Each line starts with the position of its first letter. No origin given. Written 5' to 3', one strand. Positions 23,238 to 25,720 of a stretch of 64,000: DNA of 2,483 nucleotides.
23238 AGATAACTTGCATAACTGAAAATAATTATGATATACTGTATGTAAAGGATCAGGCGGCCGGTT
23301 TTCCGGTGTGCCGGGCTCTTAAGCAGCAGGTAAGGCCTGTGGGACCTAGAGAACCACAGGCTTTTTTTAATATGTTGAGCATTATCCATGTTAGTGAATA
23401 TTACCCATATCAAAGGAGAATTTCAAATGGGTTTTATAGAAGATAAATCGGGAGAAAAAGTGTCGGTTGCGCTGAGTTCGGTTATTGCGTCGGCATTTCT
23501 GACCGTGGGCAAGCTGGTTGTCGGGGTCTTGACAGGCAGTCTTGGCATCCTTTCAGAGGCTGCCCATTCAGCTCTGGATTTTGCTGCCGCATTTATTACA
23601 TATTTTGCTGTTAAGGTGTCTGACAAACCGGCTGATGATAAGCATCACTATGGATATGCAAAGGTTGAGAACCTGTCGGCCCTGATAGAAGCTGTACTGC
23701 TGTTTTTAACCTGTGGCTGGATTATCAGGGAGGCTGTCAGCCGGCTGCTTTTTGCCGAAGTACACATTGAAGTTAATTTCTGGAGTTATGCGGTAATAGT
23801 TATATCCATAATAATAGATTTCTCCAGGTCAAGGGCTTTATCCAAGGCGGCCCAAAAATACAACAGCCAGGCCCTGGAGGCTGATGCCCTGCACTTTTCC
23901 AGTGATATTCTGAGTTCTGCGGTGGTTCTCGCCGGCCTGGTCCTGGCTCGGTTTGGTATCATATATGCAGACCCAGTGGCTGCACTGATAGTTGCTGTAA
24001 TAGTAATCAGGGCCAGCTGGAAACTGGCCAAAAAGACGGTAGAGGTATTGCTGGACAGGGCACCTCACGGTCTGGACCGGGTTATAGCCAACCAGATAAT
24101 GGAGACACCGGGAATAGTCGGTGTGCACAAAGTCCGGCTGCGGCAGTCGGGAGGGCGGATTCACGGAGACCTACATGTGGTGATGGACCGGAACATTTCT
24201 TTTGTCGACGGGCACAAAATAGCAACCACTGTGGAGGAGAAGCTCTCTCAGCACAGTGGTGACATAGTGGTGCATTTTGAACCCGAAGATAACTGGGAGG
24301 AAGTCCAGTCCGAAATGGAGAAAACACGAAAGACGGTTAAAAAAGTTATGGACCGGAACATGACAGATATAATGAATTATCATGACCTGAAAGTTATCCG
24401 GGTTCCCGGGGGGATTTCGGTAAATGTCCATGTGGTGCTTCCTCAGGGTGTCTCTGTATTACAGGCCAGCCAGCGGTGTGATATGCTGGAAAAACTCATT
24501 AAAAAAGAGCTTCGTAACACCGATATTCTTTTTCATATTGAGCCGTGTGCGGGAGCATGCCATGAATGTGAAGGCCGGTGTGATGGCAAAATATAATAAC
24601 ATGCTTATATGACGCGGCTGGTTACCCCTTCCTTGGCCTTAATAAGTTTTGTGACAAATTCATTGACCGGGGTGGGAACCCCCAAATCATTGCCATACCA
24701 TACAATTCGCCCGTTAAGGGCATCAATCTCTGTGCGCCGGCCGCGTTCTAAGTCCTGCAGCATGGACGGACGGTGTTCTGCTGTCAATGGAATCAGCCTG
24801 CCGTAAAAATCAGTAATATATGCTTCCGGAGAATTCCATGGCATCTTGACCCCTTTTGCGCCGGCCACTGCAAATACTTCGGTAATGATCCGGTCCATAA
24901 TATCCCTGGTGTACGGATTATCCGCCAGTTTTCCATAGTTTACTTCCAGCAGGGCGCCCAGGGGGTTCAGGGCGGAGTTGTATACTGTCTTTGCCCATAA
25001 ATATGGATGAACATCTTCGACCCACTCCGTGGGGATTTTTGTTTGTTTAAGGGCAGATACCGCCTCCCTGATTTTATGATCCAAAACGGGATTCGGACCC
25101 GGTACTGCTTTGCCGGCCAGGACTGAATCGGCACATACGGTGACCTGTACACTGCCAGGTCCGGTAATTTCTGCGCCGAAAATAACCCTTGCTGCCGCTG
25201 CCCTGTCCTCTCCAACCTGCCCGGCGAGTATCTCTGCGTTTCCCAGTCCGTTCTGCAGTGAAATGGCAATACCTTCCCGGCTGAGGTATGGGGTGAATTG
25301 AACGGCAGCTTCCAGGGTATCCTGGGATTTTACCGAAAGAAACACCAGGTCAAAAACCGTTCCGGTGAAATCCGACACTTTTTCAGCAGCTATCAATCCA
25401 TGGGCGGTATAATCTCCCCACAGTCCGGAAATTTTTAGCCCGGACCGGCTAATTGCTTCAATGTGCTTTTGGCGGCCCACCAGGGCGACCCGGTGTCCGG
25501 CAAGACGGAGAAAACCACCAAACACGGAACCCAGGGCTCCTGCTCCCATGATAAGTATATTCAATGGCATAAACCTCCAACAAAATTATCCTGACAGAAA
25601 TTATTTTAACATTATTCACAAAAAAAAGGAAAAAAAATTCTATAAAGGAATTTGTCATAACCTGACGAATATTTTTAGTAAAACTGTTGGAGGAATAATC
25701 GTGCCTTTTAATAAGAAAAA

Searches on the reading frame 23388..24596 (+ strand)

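Call 9: search_protein_families(library=pfam, proteins=[window:23388-24596:+])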
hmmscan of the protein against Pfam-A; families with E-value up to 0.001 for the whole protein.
window:23388-24596:+ (402 aa): 2 families
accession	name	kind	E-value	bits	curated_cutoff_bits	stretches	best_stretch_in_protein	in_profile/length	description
PF01545.26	Cation_efflux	-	6.6e-46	157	26.6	1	31-222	4-198/198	Cation efflux family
PF16916.11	ZT_dimer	-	5e-28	97.4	26.7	2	233-300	9-78/78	Dimerisation domain of Zinc Transporter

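Call 42: search_protein_families(library=ncbifam, proteins=[window:23388-24596:+])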
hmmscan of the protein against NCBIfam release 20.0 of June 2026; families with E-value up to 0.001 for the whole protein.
window:23388-24596:+ (402 aa): 10 families
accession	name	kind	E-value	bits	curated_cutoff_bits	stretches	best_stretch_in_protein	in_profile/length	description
TIGR01297.1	CDF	superfamily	3.1e-71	240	82.35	1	27-301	4-284/285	cation diffusion facilitator family transporter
NF050169.1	CatEfflxFieF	equivalog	1.4e-54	185.2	420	2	29-299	9-281/282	cation efflux pump FieF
NF052621.1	MngEfTpMntE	equivalog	6.8e-51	173.4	500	2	25-302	3-284/293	manganese efflux transporter MntE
NF007064.0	PRK09509.1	equivalog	1.6e-46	158.7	447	1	28-305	13-292/300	CDF family cation-efflux transporter FieF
NF033616.1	CDF_MamB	equivalog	2.8e-44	151.7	350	1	27-297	8-281/284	magnetosome biogenesis CDF transporter MamB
NF033615.1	CDF_MamM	equivalog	2.1e-41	142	350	1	27-292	11-278/290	magnetosome biogenesis CDF transporter MamM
NF052602.1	Zn_efflux_Cdf31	equivalog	8.8e-34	117.2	460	1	31-302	13-292/299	CDF family zinc efflux transporter Cdf31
NF040994.1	MamV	equivalog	8.1e-28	97.4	500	1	38-293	24-278/319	CDF transporter MamV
NF002923.0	PRK03557.1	equivalog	3.4e-27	95.5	408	1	29-264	23-257/313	CDF family zinc transporter ZitB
NF033827.1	CDF_efflux_DmeF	equivalog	1.7e-16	60.5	250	2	157-238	172-255/309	CDF family Co(II)/Ni(II) efflux transporter DmeF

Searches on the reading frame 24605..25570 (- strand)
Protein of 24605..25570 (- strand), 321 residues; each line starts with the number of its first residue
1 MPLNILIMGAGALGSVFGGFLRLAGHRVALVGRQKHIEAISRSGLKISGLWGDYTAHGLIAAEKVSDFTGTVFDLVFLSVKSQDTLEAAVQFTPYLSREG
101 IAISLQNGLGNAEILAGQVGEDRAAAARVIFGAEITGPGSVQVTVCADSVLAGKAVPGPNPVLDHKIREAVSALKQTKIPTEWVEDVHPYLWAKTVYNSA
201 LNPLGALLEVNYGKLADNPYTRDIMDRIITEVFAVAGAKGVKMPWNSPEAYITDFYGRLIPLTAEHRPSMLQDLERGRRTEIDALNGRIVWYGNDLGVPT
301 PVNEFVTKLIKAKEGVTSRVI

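Call 9: search_protein_families(library=pfam, proteins=[window:24605-25570:-])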
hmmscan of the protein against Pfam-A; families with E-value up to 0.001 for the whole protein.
window:24605-25570:- (321 aa): 2 families
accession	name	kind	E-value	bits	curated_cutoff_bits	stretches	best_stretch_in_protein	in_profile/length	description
PF08546.17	ApbA_C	-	1e-35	123.2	22.7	1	187-314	2-125/125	Ketopantoate reductase PanE/ApbA C terminal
PF02558.23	ApbA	-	6.8e-30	104.1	22.2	1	5-145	1-139/150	Ketopantoate reductase PanE/ApbA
